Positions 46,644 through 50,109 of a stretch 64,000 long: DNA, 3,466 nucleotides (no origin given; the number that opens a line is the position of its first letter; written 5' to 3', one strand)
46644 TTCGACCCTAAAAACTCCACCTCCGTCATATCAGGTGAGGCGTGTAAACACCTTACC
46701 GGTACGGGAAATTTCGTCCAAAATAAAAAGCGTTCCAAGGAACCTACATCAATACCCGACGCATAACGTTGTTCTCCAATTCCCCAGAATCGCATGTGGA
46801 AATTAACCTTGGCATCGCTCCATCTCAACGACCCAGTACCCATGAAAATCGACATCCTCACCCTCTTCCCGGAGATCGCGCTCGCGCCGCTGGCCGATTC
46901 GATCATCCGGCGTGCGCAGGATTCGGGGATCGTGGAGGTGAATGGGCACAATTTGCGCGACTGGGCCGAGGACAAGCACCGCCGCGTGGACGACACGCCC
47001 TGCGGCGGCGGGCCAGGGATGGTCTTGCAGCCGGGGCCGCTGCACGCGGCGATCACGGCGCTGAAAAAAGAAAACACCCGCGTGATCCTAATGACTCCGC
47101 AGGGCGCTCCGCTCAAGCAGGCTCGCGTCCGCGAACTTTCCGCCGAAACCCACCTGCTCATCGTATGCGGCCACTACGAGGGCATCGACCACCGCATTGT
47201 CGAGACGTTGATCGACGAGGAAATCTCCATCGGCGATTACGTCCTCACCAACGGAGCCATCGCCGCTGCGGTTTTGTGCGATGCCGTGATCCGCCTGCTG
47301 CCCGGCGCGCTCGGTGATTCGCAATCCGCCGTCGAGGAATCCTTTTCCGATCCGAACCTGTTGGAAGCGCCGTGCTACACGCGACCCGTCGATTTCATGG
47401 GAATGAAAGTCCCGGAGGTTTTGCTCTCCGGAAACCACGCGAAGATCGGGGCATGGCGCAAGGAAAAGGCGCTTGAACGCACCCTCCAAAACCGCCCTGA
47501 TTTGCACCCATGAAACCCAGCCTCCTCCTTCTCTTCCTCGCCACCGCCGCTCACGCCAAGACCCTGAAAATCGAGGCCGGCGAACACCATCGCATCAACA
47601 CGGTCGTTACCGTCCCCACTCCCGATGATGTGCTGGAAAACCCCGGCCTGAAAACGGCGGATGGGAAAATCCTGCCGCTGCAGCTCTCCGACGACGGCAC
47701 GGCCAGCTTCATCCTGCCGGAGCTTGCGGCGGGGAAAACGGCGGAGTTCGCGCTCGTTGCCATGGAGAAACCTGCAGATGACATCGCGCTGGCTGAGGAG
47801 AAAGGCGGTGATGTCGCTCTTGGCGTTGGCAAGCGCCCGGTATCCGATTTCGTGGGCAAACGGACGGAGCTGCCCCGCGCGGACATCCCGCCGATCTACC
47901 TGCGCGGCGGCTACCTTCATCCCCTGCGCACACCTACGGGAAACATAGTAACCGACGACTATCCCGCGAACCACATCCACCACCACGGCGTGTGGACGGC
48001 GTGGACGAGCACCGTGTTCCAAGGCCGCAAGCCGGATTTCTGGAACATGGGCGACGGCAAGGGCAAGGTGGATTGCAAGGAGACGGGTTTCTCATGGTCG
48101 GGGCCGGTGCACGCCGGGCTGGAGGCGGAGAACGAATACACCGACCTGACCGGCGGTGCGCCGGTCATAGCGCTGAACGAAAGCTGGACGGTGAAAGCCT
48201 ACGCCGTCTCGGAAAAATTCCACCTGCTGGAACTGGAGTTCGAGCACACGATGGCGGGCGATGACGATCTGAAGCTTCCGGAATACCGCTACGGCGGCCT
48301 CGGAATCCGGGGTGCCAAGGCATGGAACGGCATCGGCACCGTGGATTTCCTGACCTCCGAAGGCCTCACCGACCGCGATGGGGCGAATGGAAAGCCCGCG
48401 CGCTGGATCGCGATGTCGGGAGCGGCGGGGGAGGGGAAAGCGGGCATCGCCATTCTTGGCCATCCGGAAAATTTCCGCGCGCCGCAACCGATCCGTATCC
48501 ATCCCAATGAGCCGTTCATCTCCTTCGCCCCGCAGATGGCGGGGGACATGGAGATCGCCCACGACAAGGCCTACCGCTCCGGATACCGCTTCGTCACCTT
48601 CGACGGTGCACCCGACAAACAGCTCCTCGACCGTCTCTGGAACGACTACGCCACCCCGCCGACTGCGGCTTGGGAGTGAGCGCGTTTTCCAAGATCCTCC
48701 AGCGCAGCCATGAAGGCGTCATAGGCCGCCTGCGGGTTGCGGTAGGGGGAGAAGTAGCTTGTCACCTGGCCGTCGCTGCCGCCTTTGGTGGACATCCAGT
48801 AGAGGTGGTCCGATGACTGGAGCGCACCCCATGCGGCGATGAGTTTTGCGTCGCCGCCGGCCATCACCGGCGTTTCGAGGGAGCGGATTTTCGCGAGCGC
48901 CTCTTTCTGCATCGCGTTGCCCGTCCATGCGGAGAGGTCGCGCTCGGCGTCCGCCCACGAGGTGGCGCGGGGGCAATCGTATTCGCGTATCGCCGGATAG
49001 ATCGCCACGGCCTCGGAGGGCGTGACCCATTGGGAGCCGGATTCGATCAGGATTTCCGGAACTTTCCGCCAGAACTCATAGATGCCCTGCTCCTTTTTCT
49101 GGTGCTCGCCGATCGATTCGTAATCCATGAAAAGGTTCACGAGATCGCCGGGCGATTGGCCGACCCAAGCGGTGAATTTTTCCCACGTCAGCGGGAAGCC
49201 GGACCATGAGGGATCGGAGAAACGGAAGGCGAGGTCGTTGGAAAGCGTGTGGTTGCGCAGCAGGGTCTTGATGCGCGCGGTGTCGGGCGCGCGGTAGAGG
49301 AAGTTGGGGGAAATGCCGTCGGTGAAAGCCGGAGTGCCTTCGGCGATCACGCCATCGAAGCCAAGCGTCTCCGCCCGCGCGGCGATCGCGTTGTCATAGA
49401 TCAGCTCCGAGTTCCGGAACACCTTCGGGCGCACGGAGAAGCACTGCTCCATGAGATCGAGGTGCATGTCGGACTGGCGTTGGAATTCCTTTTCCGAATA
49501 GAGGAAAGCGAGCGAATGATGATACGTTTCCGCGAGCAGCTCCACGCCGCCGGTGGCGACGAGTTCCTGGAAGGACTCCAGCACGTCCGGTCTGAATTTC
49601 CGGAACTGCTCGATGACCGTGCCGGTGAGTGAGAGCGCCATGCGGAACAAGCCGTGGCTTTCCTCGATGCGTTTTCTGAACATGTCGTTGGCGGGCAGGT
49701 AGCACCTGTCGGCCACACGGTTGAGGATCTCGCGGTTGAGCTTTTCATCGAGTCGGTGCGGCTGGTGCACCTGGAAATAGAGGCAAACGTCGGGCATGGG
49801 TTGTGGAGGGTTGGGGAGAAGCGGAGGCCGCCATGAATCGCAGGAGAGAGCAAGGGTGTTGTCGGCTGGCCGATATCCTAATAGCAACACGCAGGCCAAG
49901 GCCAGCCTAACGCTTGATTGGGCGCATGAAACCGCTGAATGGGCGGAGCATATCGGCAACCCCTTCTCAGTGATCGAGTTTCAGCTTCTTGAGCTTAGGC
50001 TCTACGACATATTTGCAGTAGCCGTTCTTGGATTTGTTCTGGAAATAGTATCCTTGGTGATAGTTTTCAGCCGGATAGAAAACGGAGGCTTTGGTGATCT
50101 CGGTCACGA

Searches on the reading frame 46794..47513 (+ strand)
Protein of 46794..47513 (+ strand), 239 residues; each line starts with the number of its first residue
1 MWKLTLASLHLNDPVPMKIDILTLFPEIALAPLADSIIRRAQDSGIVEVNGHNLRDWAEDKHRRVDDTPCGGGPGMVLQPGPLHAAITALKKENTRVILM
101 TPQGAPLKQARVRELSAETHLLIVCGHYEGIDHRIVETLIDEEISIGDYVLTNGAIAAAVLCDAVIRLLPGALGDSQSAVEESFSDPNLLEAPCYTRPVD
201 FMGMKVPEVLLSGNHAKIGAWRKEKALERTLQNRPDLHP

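Call 17: search_protein_families(library=pfam, proteins=[window:46794-47513:+], max_evalue=0.001)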
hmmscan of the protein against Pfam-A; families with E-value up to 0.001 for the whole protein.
window:46794-47513:+ (239 aa): 1 family
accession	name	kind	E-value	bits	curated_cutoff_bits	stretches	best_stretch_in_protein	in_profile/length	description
PF01746.26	tRNA_m1G_MT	-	1.2e-62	211.5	27.3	1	40-235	3-195/195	tRNA (Guanine-1)-methyltransferase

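Call 93: find_related_loci(query=window:46794-47510:+, collection=metagenome_contigs, flank=8000)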
Query window:46794-47510:+ (239 aa) in metagenome_contigs; peptide patterns used: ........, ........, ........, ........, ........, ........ (x = any residue, [..] = any of these).
600 stretches matched a pattern (row limit reached: there are more); 595 encode a relative of the query (tblastn E <= 1e-3); the best 80 are kept; 80 distinct loci.
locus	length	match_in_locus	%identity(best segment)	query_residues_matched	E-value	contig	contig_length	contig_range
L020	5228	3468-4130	92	17-237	2e-136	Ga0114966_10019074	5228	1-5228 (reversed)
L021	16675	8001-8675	61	17-239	4e-95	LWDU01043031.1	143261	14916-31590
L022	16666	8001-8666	62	17-239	2e-95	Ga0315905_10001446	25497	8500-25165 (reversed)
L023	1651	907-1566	62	17-237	9e-98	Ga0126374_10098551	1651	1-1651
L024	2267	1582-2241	63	17-237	2e-95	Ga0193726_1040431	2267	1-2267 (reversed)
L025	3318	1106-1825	57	1-237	2e-89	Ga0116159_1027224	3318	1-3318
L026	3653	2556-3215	59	17-237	5e-89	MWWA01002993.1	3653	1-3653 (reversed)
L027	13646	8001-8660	62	17-237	9e-85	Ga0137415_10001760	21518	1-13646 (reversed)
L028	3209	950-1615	58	17-237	6e-83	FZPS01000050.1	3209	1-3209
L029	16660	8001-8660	54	17-237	5e-80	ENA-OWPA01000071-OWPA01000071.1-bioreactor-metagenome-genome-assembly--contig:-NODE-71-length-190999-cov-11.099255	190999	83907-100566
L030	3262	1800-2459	57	17-237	3e-80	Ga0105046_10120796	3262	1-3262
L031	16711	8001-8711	58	17-237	2e-79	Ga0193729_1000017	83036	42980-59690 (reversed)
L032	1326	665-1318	56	15-231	3e-84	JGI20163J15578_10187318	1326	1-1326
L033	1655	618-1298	58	16-237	6e-83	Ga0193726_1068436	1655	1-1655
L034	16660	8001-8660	54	17-237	5e-79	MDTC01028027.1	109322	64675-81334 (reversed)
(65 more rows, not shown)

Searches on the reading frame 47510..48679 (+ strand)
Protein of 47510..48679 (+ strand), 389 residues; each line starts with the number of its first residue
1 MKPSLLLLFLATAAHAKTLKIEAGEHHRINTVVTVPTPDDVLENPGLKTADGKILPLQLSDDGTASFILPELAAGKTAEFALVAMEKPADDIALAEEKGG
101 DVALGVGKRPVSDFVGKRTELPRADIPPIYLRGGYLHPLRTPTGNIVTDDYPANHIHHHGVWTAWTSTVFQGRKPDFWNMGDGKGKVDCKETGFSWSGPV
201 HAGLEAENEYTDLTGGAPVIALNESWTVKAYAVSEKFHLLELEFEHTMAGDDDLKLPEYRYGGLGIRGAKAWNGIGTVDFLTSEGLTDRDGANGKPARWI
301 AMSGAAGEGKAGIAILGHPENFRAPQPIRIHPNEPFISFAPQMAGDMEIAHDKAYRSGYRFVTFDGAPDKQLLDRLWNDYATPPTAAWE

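Call 17: search_protein_families(library=pfam, proteins=[window:47510-48679:+], max_evalue=0.001)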
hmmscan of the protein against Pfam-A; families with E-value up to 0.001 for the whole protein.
window:47510-48679:+ (389 aa): 1 family
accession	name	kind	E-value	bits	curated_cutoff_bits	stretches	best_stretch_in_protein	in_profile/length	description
PF14100.11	DUF6807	-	3.5e-55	188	27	1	105-378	5-270/270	Family of unknown function (DUF6807)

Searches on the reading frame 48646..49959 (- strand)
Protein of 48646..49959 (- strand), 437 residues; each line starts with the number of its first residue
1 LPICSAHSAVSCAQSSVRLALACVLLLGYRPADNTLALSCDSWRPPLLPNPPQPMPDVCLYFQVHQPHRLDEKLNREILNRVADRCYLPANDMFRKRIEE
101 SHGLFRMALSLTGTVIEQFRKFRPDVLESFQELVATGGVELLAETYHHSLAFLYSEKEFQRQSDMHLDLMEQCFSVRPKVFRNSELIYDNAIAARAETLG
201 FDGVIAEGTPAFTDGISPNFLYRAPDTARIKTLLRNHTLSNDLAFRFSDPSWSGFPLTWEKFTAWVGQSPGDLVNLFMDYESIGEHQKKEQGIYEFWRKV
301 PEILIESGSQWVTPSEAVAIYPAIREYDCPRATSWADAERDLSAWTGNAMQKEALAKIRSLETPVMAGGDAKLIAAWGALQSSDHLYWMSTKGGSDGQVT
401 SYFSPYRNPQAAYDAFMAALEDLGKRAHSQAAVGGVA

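Call 17: search_protein_families(library=pfam, proteins=[window:48646-49959:-], max_evalue=0.001)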
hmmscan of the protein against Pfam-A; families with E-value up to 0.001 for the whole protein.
window:48646-49959:- (437 aa): 1 family
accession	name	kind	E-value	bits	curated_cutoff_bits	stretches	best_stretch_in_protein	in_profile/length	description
PF03065.20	Glyco_hydro_57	-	1.6e-59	202.1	21.2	1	60-319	2-280/291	Glycosyl hydrolase family 57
